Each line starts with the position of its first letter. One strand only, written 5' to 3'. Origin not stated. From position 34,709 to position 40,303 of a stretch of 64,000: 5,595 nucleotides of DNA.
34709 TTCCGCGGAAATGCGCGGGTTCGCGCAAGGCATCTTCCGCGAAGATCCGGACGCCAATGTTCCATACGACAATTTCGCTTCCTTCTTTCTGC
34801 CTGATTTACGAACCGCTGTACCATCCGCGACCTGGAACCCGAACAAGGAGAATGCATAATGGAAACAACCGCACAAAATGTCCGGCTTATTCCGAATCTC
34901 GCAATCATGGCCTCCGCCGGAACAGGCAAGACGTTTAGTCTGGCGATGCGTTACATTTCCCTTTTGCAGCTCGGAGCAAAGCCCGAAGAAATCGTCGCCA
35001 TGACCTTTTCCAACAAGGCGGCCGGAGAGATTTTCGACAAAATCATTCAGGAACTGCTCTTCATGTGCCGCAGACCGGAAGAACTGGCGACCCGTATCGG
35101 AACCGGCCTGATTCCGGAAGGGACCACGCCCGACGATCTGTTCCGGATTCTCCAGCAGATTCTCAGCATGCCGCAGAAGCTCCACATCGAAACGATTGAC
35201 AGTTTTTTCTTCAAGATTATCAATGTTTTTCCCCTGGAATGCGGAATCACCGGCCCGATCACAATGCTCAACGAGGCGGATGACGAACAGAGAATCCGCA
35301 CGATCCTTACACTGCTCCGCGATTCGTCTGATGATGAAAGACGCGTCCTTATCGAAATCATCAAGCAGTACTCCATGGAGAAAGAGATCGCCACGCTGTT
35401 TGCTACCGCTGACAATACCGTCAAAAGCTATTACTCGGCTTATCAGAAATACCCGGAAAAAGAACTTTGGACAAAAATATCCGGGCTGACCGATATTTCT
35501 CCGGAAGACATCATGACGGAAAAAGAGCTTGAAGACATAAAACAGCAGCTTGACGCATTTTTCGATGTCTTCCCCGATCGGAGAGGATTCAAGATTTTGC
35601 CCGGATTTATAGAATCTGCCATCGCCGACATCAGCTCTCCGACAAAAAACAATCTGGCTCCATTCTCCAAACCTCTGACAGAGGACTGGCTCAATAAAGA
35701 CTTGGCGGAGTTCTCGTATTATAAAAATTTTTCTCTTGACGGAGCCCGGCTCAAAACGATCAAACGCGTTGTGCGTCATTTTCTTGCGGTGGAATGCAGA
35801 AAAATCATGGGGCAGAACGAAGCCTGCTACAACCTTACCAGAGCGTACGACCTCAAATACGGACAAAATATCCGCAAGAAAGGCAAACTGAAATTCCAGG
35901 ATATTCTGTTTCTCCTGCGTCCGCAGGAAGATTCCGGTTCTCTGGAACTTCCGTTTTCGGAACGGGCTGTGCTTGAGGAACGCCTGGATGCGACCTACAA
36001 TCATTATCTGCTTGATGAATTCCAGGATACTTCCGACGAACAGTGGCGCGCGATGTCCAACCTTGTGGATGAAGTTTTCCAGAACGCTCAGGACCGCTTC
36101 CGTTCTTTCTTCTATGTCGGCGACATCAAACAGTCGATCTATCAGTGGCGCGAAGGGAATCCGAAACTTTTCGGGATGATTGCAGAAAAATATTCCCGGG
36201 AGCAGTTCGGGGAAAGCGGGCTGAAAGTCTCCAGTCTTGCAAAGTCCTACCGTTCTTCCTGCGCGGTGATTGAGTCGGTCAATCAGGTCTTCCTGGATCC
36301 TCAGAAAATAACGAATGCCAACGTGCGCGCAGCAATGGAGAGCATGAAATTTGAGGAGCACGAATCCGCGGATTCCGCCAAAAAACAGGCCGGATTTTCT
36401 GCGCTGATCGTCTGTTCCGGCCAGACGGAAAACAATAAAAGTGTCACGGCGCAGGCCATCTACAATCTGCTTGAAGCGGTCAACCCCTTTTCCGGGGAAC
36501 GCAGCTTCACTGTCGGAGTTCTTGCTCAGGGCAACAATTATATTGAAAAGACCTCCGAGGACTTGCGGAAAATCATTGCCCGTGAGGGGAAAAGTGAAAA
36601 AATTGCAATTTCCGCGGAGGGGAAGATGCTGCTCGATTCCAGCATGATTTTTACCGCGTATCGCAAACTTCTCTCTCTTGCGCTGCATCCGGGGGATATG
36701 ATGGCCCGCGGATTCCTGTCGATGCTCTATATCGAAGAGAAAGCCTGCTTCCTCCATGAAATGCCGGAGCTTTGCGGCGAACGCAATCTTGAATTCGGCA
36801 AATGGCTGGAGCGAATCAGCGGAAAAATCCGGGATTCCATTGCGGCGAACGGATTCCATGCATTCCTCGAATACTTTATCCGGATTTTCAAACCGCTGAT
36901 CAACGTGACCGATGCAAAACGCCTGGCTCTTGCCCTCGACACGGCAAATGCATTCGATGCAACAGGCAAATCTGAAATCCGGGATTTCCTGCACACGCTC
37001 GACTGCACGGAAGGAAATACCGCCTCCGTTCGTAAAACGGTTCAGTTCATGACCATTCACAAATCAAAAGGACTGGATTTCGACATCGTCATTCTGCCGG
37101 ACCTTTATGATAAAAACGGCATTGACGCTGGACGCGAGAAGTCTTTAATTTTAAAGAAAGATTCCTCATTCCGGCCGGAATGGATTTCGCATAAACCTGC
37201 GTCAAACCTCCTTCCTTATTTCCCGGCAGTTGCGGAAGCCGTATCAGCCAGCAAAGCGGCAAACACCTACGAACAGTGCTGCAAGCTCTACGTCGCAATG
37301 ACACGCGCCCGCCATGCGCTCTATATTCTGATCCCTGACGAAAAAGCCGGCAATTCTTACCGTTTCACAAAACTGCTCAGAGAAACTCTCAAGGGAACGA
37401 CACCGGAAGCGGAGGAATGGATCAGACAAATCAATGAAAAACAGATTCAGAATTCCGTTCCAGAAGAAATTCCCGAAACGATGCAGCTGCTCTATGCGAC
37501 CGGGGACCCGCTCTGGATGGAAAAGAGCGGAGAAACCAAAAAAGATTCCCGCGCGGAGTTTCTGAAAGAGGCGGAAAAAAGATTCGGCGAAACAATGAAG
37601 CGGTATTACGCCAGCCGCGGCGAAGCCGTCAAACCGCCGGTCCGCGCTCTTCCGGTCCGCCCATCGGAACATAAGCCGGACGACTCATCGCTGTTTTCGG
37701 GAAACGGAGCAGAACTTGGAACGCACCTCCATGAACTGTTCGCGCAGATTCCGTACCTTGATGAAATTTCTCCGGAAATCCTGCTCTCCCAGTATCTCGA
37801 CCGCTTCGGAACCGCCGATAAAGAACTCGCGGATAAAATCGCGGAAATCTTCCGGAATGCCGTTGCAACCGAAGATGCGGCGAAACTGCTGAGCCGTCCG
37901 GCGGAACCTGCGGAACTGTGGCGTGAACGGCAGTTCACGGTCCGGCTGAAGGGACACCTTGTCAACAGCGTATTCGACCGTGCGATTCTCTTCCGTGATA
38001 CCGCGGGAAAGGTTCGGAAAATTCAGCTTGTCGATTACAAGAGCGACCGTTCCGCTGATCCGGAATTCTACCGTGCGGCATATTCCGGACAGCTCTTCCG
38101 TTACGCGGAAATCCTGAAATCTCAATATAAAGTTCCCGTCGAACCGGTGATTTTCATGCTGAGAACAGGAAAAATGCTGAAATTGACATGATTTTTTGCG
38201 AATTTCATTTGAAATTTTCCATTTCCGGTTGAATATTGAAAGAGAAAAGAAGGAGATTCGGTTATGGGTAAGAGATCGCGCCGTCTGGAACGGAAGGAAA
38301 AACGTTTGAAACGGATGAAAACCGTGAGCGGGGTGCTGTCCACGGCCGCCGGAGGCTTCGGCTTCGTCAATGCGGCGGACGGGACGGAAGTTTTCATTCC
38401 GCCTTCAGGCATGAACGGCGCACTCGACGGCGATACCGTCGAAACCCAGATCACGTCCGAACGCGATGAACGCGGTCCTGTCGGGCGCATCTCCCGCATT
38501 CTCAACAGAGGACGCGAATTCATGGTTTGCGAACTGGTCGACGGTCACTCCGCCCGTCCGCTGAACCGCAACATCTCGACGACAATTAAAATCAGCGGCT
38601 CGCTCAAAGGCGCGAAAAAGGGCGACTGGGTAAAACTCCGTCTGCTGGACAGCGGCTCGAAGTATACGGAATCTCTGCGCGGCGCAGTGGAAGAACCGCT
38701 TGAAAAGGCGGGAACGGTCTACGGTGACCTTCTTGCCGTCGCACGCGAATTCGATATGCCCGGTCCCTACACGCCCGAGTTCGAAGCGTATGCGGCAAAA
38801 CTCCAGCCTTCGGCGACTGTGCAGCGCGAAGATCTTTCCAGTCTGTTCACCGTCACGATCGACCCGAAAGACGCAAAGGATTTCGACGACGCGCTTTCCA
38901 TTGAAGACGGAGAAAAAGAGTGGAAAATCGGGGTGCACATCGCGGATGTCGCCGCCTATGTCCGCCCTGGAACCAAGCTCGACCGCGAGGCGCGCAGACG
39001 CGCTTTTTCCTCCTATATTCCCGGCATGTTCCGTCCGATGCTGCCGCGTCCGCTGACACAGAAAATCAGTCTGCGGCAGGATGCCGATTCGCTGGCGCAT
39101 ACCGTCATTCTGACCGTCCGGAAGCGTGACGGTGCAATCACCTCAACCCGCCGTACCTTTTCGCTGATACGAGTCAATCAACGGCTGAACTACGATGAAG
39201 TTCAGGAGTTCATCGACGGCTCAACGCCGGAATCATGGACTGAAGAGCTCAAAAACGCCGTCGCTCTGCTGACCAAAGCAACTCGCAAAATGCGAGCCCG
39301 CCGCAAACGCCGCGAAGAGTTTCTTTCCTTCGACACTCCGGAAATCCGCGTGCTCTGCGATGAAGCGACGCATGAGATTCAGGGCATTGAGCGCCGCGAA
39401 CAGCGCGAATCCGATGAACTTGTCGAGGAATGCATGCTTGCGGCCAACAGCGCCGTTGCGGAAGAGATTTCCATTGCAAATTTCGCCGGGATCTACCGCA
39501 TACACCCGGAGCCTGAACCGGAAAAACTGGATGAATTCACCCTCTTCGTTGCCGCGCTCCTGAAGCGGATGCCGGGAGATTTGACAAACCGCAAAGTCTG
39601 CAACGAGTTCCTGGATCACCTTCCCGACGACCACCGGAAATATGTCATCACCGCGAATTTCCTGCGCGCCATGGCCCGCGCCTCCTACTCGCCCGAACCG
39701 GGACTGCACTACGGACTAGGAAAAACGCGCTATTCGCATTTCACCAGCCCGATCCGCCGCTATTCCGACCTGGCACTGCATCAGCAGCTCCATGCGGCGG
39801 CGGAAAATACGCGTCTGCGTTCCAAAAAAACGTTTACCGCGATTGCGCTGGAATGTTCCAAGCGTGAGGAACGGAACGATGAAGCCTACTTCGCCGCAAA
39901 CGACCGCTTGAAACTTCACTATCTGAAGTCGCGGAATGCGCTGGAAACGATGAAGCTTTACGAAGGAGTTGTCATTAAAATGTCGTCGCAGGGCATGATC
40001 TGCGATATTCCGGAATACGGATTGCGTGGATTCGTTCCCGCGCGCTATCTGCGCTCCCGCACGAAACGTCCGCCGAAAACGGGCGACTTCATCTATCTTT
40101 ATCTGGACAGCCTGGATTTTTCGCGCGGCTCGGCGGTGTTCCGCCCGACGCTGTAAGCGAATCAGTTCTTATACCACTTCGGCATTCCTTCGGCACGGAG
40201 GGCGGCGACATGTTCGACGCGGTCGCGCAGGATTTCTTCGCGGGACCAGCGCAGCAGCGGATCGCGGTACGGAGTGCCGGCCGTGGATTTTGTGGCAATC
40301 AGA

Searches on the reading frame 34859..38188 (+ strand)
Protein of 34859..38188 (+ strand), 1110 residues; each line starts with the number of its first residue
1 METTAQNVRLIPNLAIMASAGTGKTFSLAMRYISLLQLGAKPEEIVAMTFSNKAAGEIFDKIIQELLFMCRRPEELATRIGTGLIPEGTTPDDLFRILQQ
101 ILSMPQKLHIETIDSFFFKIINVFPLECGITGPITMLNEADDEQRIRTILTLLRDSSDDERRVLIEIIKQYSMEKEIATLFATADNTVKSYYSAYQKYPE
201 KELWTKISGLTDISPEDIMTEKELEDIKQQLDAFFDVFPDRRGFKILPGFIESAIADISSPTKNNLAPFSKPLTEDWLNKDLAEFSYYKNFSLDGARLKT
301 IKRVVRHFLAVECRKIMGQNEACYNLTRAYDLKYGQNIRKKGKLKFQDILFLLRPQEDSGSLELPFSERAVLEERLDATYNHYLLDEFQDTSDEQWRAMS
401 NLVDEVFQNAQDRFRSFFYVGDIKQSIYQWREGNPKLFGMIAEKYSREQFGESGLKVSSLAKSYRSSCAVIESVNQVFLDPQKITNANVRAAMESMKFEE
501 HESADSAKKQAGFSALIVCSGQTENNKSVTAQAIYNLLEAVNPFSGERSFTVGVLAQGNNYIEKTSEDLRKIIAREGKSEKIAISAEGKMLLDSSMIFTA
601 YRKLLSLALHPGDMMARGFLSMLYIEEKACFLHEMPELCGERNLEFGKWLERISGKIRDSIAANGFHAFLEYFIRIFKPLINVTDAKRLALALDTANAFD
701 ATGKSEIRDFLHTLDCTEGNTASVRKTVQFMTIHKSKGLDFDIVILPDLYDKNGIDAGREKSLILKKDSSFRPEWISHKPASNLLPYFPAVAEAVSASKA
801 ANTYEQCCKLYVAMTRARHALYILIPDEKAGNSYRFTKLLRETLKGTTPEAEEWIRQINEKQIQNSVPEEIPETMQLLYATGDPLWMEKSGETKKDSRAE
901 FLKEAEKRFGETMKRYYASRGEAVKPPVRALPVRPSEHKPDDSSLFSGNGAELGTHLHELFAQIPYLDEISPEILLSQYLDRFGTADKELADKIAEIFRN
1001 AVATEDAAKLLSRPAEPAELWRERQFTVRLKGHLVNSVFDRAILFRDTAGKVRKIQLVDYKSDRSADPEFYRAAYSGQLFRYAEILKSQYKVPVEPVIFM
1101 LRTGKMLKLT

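Call 38: search_protein_families(library=pfam, proteins=[window:34859-38188:+], max_evalue=0.001)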
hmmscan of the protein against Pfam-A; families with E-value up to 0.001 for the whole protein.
window:34859-38188:+ (1110 aa): 5 families
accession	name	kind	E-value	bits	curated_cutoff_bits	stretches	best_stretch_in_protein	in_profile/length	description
PF00580.27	UvrD-helicase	-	5.4e-36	125.1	23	1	13-444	15-269/271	UvrD/REP helicase N-terminal domain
PF13361.12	UvrD_C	-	1.6e-14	54.5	25.6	1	704-824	261-346/350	UvrD-like helicase C-terminal domain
PF13245.12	AAA_19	-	4.8e-09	36.9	25.1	1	13-64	13-63/134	AAA domain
PF13538.12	UvrD_C_2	-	7.4e-09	35.8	27.4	0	805-823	33-51/52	UvrD-like helicase C-terminal domain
PF12705.13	PDDEXK_1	-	3e-05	24.5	22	1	951-1093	35-178/247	PD-(D/E)XK nuclease superfamily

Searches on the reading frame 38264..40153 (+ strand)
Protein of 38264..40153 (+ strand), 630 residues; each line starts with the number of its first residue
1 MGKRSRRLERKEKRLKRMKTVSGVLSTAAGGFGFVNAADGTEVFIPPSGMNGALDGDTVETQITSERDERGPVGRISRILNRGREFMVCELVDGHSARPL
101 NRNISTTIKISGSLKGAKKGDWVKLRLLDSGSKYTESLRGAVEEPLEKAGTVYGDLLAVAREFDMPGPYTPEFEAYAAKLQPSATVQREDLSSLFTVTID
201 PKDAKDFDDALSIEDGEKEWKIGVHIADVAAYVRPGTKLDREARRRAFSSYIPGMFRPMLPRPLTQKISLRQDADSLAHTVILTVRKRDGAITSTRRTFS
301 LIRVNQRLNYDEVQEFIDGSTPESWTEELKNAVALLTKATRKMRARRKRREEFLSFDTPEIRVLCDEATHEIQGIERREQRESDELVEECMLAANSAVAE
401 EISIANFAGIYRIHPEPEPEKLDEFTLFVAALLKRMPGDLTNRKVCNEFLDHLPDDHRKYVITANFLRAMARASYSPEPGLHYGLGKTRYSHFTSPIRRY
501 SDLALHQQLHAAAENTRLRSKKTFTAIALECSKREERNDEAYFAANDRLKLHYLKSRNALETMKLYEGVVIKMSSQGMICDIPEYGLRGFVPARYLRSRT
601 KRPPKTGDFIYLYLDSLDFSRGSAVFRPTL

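Call 38: search_protein_families(library=pfam, proteins=[window:38264-40153:+], max_evalue=0.001)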
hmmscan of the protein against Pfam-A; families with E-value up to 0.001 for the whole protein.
window:38264-40153:+ (630 aa): 3 families
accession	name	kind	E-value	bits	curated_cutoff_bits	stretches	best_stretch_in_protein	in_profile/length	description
PF00773.25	RNB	-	3.7e-91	306.2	29.3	1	188-513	1-324/326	RNB domain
PF17876.7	CSD2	-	1.4e-12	48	26.2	2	41-80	11-50/74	Cold shock domain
PF08206.17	OB_RNB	-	3.9e-12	46.1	24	1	23-79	1-58/58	Ribonuclease B OB domain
